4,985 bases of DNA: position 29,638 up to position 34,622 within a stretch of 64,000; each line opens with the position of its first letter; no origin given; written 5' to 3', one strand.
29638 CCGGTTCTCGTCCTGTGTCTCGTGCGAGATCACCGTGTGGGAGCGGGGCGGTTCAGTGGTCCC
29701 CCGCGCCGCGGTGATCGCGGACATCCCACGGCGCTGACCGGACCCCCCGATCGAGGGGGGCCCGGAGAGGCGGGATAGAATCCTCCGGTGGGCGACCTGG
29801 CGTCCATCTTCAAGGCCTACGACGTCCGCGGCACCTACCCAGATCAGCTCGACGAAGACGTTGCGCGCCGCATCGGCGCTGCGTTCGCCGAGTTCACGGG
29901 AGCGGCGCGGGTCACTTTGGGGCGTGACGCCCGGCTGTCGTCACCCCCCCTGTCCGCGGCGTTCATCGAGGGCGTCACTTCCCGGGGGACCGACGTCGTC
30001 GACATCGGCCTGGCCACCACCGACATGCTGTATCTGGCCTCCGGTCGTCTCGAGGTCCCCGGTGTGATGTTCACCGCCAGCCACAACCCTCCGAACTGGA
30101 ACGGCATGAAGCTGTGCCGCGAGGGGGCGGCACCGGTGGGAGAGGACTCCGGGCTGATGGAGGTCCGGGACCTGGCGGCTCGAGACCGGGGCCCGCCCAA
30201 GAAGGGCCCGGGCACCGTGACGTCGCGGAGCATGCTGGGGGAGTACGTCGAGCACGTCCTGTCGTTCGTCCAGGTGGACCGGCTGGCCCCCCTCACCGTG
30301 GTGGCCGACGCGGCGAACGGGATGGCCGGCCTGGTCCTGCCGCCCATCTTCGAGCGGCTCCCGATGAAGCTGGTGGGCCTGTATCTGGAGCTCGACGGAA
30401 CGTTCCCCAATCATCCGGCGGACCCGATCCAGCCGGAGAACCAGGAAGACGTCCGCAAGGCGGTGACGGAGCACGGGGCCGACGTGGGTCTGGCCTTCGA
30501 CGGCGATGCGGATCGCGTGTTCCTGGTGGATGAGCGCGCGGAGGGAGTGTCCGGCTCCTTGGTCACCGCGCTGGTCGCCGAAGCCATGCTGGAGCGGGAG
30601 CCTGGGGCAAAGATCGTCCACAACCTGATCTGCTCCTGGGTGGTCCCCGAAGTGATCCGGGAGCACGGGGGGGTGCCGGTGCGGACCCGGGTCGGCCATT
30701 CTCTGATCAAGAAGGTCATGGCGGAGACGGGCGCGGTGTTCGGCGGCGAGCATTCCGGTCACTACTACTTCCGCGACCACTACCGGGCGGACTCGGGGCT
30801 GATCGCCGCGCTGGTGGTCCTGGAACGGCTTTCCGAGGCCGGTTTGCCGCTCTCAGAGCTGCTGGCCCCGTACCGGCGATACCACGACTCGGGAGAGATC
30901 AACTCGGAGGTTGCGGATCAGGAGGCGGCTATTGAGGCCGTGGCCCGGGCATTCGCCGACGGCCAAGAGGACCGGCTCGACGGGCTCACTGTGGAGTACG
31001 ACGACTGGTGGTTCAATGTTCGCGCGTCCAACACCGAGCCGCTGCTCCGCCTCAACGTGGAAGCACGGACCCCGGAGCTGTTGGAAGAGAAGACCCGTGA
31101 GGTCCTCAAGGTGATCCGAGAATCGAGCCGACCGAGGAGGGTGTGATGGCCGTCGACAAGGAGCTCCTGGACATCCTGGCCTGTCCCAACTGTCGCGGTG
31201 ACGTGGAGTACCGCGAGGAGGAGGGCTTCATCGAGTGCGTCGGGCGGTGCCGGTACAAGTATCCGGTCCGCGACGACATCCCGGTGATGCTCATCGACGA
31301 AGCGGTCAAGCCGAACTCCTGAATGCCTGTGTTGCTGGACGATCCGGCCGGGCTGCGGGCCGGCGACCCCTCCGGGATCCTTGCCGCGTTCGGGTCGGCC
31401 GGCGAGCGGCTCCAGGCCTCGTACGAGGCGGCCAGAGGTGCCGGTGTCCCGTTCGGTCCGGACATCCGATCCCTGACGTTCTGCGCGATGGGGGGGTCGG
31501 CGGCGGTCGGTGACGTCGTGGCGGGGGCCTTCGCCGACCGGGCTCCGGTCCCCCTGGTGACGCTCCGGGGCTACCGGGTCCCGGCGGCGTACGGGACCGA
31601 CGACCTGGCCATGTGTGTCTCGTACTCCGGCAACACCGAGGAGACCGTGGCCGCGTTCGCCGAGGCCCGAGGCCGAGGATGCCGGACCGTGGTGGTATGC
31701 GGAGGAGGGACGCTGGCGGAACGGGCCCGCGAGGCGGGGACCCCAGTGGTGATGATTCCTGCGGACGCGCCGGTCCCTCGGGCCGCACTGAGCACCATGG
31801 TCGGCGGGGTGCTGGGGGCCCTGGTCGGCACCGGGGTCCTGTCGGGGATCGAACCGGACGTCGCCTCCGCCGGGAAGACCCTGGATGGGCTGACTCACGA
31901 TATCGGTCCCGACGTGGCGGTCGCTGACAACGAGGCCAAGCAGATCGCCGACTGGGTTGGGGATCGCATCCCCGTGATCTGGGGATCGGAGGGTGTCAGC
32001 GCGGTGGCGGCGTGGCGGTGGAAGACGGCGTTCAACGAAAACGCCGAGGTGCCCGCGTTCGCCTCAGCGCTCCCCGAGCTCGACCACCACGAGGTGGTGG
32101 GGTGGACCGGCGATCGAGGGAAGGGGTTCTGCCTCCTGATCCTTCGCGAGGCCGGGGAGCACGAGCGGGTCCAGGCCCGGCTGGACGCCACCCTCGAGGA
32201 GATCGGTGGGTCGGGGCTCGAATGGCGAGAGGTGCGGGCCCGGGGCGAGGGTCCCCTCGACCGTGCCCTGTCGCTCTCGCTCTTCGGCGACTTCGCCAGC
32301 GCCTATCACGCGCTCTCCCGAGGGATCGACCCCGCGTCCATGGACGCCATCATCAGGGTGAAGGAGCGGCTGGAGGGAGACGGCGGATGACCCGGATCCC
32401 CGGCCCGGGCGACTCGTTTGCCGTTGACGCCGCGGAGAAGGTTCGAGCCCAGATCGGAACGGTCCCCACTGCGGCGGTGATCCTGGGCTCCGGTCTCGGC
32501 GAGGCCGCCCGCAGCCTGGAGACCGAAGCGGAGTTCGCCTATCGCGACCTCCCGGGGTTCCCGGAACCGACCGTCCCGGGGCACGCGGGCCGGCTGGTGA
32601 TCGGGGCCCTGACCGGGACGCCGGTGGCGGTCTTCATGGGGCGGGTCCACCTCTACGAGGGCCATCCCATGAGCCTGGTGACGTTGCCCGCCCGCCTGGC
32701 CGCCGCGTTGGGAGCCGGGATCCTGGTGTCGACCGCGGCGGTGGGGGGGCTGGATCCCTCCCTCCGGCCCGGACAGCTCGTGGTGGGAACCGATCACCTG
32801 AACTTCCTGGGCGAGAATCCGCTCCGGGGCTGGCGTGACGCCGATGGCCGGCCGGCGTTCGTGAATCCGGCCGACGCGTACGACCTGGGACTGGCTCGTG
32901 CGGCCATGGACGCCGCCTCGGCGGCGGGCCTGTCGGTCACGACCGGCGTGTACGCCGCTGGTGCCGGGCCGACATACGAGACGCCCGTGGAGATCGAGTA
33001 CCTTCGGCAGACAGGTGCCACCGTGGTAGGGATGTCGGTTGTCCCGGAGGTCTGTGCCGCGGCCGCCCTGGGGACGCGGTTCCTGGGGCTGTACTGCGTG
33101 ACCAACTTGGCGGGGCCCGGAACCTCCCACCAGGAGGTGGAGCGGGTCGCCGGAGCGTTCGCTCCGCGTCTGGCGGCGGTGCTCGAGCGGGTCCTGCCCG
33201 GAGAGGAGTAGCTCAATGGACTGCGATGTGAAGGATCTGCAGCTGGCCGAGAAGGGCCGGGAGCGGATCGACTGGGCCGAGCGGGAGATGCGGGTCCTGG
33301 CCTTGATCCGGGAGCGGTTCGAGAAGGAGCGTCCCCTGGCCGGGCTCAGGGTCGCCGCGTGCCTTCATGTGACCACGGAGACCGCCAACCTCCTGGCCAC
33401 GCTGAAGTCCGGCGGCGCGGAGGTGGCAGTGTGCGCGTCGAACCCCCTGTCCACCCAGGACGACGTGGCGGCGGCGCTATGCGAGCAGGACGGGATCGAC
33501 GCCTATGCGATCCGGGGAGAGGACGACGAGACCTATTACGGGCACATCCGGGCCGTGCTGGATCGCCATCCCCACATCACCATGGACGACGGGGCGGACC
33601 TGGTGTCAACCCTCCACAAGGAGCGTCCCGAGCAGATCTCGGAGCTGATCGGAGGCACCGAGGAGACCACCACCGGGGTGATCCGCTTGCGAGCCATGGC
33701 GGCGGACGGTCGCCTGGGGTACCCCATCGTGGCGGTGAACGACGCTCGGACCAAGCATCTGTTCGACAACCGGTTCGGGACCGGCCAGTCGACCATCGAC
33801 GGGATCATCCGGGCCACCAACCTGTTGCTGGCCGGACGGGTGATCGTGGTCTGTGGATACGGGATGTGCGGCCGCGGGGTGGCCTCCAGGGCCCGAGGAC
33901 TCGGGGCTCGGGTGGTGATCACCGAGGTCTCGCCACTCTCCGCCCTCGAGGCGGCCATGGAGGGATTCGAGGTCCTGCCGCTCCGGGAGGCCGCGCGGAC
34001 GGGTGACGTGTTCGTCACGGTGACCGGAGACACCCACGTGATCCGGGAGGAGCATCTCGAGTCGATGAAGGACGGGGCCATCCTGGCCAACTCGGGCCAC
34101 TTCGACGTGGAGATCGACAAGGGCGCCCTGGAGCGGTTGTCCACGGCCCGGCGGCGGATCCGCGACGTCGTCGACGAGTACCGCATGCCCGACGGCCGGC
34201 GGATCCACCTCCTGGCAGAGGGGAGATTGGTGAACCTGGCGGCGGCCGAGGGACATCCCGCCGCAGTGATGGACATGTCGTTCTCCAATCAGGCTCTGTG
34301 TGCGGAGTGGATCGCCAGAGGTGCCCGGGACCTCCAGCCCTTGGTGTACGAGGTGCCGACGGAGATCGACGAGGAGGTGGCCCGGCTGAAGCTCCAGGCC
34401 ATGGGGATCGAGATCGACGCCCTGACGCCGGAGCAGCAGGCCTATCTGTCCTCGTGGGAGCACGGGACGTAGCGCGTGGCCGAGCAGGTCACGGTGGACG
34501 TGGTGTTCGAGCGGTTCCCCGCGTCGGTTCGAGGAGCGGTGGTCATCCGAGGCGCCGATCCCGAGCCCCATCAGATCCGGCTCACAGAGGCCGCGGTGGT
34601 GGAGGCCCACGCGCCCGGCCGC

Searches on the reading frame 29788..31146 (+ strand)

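Call 56: search_protein_families(library=pfam, proteins=[window:29788-31146:+], max_evalue=0.00001)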
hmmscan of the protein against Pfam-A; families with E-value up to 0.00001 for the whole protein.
window:29788-31146:+ (452 aa): 4 families
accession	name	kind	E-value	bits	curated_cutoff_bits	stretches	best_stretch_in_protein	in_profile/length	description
PF02878.22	PGM_PMM_I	-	1.7e-29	102.7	22.5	1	7-120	3-122/138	Phosphoglucomutase/phosphomannomutase, alpha/beta/alpha domain I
PF02880.22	PGM_PMM_III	-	2.2e-29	102.4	20.7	1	258-365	4-115/115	Phosphoglucomutase/phosphomannomutase, alpha/beta/alpha domain III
PF02879.22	PGM_PMM_II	-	1e-23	84.2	29.3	1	152-250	2-102/103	Phosphoglucomutase/phosphomannomutase, alpha/beta/alpha domain II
PF00408.26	PGM_PMM_IV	-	9.1e-12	45.3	23.1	1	370-435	1-61/68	Phosphoglucomutase/phosphomannomutase, C-terminal domain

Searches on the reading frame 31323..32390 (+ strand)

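Call 56: search_protein_families(library=pfam, proteins=[window:31323-32390:+], max_evalue=0.00001)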
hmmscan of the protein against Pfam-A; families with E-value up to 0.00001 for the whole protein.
window:31323-32390:+ (355 aa): 1 family
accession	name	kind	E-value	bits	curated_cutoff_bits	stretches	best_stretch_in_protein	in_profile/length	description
PF10432.14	bact-PGI_C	-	1.5e-44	152.1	24.5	1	202-350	2-151/151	Bacterial phospho-glucose isomerase C-terminal SIS domain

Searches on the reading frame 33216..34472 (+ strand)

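Call 56: search_protein_families(library=pfam, proteins=[window:33216-34472:+], max_evalue=0.00001)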
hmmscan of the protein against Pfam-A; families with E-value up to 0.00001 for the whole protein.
window:33216-34472:+ (418 aa): 4 families
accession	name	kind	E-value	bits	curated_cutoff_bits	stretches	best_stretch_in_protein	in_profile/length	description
PF05221.23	AdoHcyase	-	1e-60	205.9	25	2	3-136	2-139/299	S-adenosyl-L-homocysteine hydrolase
PF00670.27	AdoHcyase_NAD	-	1.2e-55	188.5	27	1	185-345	1-161/162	S-adenosyl-L-homocysteine hydrolase, NAD binding domain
PF02826.25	2-Hacid_dh_C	-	8.9e-11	41.9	25.1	1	204-298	33-131/178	D-isomer specific 2-hydroxyacid dehydrogenase, NAD binding domain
PF07991.19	KARI_N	-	2.9e-08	33.9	20.6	1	205-300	2-101/165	Acetohydroxy acid isomeroreductase, NADPH-binding domain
